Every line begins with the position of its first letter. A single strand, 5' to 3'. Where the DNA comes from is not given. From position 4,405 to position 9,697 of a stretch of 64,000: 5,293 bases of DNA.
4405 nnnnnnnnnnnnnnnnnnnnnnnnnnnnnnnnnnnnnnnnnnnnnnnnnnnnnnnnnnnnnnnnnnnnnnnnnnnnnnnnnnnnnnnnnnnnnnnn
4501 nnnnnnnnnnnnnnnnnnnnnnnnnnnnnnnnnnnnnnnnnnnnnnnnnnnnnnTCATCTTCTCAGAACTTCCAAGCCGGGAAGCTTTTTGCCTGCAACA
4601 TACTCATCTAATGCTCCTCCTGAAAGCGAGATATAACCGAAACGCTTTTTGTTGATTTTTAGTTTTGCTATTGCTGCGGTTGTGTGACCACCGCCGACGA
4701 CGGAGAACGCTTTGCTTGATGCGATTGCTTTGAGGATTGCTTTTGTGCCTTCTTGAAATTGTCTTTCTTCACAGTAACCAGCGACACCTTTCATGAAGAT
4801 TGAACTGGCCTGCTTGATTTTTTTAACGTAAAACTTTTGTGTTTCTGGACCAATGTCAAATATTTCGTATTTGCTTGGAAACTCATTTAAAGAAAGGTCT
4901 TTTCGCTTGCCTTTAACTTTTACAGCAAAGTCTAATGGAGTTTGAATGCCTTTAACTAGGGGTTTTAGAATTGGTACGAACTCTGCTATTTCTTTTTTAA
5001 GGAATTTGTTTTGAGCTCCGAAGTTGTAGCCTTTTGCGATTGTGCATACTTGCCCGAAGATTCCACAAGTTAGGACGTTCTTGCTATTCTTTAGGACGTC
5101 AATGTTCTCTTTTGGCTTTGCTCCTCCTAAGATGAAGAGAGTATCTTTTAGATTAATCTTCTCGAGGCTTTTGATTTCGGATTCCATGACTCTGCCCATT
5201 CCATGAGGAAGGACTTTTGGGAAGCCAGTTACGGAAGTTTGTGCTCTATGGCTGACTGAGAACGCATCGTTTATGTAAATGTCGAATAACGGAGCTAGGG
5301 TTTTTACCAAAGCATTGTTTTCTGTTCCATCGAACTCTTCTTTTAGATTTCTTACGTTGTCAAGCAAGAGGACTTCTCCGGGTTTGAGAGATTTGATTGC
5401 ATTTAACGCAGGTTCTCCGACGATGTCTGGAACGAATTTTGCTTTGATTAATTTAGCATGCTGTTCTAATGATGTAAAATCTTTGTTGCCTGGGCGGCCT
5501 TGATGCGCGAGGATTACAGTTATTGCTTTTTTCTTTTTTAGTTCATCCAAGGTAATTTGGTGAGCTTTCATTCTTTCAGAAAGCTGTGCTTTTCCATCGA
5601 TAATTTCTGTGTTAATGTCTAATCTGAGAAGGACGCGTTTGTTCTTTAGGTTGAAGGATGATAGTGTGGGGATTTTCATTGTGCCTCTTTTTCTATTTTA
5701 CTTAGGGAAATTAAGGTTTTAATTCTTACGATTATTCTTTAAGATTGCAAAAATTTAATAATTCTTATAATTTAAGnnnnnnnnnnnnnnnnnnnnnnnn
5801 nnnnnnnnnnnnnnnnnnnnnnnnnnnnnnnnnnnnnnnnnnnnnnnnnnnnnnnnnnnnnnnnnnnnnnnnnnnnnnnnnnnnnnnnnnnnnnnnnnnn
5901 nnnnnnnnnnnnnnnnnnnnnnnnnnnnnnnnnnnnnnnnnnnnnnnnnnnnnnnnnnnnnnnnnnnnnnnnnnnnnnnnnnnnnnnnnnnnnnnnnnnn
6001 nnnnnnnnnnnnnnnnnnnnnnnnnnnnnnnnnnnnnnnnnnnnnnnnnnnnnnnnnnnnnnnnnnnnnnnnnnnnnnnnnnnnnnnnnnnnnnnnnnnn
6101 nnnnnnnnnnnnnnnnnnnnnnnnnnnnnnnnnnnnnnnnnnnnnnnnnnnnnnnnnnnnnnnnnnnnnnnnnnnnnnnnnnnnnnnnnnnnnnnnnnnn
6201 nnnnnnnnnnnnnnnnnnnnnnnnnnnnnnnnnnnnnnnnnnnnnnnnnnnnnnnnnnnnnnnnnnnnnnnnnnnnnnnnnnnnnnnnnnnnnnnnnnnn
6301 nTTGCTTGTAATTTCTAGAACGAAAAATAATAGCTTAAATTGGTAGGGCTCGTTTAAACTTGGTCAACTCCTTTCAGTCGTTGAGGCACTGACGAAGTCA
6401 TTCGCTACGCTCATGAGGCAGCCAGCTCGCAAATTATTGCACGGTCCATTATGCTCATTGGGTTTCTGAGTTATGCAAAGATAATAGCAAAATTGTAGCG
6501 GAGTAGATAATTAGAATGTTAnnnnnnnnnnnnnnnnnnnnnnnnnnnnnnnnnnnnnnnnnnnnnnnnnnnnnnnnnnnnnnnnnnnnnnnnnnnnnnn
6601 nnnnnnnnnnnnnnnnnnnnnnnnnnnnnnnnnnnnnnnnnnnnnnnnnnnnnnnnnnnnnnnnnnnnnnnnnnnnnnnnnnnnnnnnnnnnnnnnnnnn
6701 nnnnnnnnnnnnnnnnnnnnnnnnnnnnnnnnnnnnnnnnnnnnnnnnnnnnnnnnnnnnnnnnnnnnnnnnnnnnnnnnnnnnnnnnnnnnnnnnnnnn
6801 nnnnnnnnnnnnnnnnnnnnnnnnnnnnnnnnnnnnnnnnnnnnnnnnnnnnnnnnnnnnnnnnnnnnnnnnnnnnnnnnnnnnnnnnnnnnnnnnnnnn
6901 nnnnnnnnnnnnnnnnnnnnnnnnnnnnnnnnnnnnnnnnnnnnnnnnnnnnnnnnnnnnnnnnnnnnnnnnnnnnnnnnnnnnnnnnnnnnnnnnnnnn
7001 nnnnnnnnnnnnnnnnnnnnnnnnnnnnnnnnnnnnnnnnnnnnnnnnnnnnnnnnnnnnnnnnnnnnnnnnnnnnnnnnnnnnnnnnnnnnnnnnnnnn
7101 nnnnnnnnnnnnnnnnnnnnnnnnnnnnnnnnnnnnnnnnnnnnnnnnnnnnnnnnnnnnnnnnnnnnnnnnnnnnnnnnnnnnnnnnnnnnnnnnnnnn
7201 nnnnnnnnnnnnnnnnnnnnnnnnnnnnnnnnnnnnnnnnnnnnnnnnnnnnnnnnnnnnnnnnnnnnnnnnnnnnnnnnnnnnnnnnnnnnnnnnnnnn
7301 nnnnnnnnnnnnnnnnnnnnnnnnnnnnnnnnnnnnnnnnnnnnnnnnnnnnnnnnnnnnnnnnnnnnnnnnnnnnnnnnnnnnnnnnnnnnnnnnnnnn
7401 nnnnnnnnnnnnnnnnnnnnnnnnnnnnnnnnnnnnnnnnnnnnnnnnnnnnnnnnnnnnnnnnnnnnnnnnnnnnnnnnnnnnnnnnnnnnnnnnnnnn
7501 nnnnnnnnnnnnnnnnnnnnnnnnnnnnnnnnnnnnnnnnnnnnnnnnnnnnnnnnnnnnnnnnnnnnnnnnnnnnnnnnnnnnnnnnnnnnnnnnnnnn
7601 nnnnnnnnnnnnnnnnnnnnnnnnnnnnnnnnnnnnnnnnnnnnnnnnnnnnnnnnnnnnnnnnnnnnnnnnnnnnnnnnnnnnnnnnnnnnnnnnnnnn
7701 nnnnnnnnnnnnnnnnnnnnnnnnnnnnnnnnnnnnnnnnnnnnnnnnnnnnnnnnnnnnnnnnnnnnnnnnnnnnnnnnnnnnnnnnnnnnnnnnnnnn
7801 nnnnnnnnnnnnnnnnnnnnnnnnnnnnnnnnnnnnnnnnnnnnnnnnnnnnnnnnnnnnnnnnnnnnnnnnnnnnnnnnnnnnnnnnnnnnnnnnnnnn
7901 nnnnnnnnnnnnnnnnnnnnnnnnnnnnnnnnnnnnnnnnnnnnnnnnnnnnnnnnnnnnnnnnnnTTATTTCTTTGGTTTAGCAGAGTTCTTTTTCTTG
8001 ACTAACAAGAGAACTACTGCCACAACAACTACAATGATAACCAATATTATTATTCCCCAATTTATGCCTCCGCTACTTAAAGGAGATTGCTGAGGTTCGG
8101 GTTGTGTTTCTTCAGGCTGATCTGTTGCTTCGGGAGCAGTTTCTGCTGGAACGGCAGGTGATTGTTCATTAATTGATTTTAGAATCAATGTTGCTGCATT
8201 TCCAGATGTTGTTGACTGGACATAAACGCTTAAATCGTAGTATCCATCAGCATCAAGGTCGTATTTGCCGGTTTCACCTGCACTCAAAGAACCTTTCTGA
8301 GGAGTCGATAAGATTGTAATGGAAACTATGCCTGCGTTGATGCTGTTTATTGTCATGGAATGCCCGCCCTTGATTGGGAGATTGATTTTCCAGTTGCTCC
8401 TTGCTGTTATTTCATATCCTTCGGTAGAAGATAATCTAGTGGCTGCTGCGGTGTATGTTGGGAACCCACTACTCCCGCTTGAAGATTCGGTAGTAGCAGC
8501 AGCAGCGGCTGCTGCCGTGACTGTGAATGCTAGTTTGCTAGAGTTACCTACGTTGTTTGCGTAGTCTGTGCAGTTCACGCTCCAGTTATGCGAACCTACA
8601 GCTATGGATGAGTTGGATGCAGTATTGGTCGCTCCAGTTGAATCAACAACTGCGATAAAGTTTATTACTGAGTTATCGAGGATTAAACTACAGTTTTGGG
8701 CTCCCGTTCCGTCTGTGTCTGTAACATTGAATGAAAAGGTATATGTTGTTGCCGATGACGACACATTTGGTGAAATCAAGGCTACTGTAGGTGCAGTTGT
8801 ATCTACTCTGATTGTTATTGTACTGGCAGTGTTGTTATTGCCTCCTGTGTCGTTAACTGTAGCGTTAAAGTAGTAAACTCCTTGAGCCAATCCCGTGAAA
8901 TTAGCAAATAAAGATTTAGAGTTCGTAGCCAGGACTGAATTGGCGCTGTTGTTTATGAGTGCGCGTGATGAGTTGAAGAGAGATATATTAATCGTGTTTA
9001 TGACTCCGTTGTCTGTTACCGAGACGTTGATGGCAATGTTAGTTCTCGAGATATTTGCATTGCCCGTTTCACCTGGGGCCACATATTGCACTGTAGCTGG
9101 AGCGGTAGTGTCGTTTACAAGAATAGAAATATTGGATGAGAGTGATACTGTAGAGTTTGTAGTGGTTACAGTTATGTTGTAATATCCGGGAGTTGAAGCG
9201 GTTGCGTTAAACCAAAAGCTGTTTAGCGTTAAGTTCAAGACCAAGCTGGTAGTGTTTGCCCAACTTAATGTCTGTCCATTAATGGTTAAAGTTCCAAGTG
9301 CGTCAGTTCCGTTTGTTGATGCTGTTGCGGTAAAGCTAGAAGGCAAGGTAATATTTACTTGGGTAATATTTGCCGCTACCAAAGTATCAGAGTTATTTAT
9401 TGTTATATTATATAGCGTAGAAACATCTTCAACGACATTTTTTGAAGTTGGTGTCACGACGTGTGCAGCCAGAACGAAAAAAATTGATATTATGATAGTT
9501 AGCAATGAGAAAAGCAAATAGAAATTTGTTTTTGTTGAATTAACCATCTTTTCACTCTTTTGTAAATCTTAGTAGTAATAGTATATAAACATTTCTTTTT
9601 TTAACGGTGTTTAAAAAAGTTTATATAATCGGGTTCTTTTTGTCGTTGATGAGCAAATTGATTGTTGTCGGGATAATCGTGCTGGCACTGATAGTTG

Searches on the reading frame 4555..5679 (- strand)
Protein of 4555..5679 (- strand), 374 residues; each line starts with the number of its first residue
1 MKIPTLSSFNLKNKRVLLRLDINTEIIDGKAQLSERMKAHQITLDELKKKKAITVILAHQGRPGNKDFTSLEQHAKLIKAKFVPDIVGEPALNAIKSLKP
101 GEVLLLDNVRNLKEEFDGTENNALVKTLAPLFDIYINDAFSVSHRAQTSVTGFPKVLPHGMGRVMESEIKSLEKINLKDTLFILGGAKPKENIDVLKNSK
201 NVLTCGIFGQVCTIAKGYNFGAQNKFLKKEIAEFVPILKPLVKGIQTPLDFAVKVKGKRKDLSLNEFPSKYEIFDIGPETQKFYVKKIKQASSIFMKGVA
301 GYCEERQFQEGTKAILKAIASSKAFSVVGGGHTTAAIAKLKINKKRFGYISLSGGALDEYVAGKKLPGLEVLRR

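Call 10: search_protein_families(library=pfam, proteins=[window:4555-5679:-], max_evalue=0.00001)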
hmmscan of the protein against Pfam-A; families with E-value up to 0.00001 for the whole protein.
window:4555-5679:- (374 aa): 1 family
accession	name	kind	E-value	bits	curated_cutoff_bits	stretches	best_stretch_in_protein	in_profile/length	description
PF00162.24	PGK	-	5.5e-88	296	27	1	7-364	2-379/379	Phosphoglycerate kinase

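Call 35: find_encoding_contigs(protein=window:4555-5679:-, flank=10000, max_places=1)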
Protein window:4555-5679:- (374 aa): 24 contigs read that carry it; 1 place shown.
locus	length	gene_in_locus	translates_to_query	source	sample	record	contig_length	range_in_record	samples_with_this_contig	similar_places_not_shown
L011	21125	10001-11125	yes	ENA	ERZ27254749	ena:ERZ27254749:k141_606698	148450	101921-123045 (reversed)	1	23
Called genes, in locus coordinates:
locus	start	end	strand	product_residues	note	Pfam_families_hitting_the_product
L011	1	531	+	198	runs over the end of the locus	-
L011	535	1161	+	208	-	PF03703:bPH_2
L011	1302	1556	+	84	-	PF02697:VAPB_antitox (weak)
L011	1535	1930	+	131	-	PF01850:PIN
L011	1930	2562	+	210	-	PF00121:TIM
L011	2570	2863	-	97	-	-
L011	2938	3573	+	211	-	PF18306:LDcluster4, PF03641:Lysine_decarbox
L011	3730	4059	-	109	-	-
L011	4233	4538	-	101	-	-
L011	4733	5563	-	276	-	PF00480:ROK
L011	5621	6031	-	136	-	PF00127:Copper-bind (weak)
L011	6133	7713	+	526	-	PF19077:Big_13 (faint)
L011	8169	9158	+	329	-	PF00044:Gp_dh_N, PF02800:Gp_dh_C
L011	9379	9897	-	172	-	-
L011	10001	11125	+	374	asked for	PF00162:PGK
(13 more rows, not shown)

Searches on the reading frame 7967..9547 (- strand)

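Call 10: search_protein_families(library=pfam, proteins=[window:7967-9547:-], max_evalue=0.00001)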
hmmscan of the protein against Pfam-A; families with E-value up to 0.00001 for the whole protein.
window:7967-9547:- (526 aa): 1 family
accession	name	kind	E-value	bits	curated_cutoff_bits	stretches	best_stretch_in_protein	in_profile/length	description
PF19077.6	Big_13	-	1.2e-06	29.3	27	0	207-250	56-102/102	Bacterial Ig-like domain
